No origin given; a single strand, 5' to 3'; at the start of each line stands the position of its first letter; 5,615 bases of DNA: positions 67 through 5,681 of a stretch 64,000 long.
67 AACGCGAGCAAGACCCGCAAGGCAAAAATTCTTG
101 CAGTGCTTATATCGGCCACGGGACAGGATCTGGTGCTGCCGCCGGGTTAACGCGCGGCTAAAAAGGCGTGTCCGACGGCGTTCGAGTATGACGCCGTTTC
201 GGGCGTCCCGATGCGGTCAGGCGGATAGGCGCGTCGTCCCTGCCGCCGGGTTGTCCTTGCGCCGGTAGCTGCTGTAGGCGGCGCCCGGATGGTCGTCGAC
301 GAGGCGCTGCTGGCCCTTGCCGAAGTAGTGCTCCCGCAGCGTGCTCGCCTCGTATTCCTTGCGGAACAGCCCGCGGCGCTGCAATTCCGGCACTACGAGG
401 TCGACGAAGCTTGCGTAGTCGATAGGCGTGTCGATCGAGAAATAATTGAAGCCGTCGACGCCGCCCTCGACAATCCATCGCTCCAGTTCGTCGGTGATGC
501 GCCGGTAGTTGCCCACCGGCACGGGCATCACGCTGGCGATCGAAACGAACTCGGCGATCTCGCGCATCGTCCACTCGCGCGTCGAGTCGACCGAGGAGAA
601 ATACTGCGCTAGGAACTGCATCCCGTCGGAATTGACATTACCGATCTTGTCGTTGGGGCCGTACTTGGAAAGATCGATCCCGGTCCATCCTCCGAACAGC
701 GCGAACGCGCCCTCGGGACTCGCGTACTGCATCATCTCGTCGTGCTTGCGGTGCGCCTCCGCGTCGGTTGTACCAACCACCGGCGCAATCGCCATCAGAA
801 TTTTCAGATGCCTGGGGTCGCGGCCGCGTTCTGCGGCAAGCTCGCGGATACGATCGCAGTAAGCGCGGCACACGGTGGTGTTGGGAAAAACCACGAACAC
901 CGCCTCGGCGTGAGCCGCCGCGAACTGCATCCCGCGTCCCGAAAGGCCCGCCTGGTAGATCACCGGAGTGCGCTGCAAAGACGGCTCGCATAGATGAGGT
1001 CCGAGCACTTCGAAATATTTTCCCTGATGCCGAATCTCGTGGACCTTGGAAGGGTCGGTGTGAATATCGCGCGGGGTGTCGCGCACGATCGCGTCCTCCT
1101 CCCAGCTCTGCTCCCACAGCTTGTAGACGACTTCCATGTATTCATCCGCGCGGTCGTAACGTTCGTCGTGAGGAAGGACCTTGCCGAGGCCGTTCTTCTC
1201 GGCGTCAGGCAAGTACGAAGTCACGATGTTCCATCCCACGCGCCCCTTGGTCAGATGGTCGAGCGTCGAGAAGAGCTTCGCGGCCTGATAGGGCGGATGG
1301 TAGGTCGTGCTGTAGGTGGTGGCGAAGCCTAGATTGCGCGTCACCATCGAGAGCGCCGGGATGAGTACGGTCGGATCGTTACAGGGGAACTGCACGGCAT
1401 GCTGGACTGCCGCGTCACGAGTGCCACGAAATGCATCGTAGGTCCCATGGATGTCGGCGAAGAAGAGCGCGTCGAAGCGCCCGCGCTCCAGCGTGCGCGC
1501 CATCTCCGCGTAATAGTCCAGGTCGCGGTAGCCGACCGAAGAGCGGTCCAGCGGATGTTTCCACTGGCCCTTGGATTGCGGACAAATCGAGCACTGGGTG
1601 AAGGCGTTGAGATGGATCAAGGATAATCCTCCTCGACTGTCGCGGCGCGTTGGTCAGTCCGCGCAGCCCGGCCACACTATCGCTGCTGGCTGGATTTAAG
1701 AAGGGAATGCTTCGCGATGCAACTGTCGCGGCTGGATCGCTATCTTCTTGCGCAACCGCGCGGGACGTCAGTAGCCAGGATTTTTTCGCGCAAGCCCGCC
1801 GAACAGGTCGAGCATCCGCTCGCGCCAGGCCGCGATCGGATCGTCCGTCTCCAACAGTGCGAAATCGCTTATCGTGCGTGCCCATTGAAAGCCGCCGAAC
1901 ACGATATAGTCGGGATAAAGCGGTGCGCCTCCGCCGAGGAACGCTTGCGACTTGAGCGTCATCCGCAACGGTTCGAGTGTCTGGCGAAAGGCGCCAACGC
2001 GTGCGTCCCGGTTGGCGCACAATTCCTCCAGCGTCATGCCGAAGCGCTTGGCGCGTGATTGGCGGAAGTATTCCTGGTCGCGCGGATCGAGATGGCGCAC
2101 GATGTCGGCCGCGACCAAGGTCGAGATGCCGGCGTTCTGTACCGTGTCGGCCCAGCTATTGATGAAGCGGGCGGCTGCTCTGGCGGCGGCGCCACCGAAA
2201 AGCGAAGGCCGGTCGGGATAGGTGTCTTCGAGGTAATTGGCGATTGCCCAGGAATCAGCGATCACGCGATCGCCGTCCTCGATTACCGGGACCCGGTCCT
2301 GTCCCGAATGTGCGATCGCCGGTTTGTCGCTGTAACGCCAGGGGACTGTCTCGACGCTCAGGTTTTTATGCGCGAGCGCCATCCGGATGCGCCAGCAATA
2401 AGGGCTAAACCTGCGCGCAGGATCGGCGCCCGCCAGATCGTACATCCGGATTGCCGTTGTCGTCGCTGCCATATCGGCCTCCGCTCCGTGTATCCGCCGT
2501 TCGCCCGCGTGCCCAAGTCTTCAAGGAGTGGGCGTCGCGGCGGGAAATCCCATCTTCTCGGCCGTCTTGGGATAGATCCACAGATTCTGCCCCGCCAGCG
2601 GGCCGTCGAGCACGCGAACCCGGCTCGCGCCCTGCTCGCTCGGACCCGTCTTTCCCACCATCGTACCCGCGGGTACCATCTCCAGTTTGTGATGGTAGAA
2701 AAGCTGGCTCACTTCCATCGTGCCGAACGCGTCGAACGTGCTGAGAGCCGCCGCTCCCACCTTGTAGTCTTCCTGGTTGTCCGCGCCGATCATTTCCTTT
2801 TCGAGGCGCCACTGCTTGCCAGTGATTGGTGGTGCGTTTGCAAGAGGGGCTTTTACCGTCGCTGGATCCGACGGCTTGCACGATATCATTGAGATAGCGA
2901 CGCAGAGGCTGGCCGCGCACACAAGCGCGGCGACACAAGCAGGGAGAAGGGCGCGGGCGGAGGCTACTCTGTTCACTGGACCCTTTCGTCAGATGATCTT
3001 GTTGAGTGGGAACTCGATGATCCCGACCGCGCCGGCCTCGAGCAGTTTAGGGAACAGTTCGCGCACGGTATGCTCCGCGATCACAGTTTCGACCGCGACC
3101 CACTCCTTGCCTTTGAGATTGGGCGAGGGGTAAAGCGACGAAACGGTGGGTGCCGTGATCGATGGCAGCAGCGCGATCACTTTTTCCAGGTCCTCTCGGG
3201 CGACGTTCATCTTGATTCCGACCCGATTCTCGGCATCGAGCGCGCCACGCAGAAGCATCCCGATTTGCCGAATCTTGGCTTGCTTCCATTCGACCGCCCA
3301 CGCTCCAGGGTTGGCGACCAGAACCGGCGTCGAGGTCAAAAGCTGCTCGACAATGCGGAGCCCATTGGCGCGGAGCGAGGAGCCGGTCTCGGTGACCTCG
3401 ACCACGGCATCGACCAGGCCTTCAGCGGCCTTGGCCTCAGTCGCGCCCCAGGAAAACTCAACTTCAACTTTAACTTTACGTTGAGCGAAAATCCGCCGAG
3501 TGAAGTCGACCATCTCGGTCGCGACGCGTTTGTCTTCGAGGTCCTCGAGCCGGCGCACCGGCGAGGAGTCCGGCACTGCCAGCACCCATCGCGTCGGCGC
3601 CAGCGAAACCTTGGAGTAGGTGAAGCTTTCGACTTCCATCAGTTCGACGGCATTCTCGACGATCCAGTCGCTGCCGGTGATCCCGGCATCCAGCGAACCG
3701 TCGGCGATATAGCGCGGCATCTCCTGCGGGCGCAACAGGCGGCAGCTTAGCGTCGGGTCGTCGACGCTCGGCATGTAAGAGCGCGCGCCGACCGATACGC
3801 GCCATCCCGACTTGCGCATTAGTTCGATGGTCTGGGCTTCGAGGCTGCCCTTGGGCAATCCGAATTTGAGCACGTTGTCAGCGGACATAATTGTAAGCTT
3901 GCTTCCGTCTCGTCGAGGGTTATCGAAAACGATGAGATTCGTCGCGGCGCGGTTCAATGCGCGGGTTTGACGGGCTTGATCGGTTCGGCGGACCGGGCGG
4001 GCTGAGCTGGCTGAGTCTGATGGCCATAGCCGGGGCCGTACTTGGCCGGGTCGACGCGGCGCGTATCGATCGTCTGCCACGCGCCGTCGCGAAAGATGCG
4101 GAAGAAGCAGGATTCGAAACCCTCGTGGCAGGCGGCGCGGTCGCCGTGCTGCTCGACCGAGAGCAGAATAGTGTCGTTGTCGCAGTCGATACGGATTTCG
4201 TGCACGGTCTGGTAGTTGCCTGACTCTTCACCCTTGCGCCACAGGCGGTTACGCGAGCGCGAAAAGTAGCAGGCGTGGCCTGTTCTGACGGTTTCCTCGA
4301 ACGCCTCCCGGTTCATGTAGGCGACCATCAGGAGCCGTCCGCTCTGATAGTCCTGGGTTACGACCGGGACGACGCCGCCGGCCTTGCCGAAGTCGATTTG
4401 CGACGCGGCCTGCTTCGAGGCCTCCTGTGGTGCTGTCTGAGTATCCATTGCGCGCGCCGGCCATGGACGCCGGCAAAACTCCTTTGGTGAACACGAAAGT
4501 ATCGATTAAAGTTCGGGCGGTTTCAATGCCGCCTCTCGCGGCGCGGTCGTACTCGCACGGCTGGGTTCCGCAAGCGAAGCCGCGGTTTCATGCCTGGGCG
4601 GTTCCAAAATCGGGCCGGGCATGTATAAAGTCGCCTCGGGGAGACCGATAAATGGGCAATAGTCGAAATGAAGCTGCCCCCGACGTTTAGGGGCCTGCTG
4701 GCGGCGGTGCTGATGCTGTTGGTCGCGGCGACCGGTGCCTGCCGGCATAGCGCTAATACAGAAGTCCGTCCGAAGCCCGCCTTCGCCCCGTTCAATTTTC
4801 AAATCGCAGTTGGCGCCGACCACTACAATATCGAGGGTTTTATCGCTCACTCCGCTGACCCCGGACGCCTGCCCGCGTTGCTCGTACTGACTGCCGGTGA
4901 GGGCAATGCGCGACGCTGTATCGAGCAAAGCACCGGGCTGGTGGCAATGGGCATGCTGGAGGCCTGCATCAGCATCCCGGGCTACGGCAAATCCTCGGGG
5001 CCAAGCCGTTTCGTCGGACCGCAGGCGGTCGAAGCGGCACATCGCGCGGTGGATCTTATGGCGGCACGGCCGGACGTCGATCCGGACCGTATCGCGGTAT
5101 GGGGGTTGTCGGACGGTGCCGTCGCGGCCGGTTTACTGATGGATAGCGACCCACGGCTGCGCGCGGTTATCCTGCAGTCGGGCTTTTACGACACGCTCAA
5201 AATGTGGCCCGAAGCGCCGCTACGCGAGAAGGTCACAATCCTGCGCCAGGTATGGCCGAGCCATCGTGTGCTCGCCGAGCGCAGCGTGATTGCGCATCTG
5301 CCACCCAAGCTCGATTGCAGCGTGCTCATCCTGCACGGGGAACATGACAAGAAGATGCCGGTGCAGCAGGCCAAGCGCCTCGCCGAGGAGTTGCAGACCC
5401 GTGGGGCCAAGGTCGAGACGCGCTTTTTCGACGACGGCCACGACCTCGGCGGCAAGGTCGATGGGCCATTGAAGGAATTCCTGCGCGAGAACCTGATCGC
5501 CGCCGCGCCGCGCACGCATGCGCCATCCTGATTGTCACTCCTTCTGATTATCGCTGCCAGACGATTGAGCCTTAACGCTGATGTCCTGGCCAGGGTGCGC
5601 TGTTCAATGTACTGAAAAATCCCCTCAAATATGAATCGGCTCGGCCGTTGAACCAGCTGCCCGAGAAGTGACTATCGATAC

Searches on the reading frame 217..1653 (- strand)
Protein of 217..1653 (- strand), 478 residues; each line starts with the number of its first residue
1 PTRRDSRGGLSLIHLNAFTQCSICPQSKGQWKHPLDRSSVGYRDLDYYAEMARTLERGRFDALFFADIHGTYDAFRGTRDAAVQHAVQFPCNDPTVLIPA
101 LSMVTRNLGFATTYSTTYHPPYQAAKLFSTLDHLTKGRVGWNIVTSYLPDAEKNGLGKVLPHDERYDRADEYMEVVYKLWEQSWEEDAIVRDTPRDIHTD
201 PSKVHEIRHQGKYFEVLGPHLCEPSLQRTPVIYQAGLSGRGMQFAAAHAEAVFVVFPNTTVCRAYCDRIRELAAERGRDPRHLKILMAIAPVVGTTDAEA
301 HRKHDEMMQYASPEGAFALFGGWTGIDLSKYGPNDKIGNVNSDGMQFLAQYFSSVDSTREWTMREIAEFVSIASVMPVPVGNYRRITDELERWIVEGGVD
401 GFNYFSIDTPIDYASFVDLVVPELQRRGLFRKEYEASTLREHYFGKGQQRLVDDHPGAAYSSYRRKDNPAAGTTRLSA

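Call 49: search_protein_families(library=pfam, proteins=[window:217-1653:-], max_evalue=0.00001)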
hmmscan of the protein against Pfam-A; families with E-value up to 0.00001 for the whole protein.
window:217-1653:- (478 aa): 1 family
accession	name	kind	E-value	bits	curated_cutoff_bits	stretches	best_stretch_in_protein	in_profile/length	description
PF00296.26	Bac_luciferase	-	9.1e-42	143.9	27.9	1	43-324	20-250/314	Luciferase-like monooxygenase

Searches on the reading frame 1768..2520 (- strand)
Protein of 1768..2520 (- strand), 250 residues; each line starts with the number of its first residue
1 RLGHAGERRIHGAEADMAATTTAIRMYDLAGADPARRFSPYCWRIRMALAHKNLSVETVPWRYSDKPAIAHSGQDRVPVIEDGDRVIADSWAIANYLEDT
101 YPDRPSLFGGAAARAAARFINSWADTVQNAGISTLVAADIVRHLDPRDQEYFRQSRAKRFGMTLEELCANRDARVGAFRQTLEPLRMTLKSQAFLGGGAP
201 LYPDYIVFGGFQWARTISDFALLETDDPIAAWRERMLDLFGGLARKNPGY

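Call 49: search_protein_families(library=pfam, proteins=[window:1768-2520:-], max_evalue=0.00001)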
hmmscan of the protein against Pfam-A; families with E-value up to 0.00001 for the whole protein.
window:1768-2520:- (250 aa): 4 families
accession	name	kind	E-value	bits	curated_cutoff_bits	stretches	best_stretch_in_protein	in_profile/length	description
PF22041.1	GST_C_7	-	1.7e-19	70.6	27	1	119-219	5-113/140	Glutathione S-transferase, C-terminal domain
PF13417.12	GST_N_3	-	1.5e-15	57.7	22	1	37-104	5-74/75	Glutathione S-transferase, N-terminal domain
PF13409.12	GST_N_2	-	2.4e-14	54.1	25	1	38-99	1-69/70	Glutathione S-transferase, N-terminal domain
PF02798.26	GST_N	-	7.3e-08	33.1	20.9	1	37-98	9-75/76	Glutathione S-transferase, N-terminal domain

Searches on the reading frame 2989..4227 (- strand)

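Call 49: search_protein_families(library=pfam, proteins=[window:2989-4227:-], max_evalue=0.00001)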
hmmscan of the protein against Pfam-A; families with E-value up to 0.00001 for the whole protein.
window:2989-4227:- (412 aa): 2 families
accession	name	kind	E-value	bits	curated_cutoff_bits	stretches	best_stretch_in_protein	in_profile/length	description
PF01634.23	HisG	-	6e-42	143.7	25.5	1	166-326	1-156/158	ATP phosphoribosyltransferase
PF08029.16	HisG_C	-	7.5e-22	77.7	23.5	1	332-410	1-73/73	HisG, C-terminal domain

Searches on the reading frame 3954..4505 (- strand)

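Call 49: search_protein_families(library=pfam, proteins=[window:3954-4505:-], max_evalue=0.00001)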
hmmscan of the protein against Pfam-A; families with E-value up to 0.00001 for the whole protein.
window:3954-4505:- (183 aa): 1 family
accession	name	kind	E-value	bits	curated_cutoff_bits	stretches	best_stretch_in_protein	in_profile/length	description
PF01502.23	PRA-CH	-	8e-35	119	27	1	60-135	1-74/74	Phosphoribosyl-AMP cyclohydrolase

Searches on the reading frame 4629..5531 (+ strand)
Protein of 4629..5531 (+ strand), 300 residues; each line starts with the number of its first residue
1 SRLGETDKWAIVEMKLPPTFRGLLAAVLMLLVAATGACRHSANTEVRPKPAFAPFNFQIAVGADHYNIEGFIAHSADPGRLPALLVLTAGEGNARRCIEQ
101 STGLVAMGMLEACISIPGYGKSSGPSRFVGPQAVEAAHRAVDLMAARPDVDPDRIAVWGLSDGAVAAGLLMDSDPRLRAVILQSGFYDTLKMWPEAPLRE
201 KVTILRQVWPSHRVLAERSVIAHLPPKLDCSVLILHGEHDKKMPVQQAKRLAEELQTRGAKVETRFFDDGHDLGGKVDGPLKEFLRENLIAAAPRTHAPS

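Call 49: search_protein_families(library=pfam, proteins=[window:4629-5531:+], max_evalue=0.00001)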
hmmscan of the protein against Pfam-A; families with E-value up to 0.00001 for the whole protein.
window:4629-5531:+ (300 aa): 4 families
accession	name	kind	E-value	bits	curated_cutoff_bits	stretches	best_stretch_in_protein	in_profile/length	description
PF00326.27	Peptidase_S9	-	7e-17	62.1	22.6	1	139-273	50-189/213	Prolyl oligopeptidase family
PF02129.25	Peptidase_S15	-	1.5e-06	28.6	23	0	103-191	46-134/262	X-Pro dipeptidyl-peptidase (S15 family)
PF12146.15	Hydrolase_4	-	6.3e-06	26.1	27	0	104-214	27-139/239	Serine aminopeptidase, S33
PF01738.24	DLH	-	6.8e-06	26.3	21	0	135-269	79-183/217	Dienelactone hydrolase family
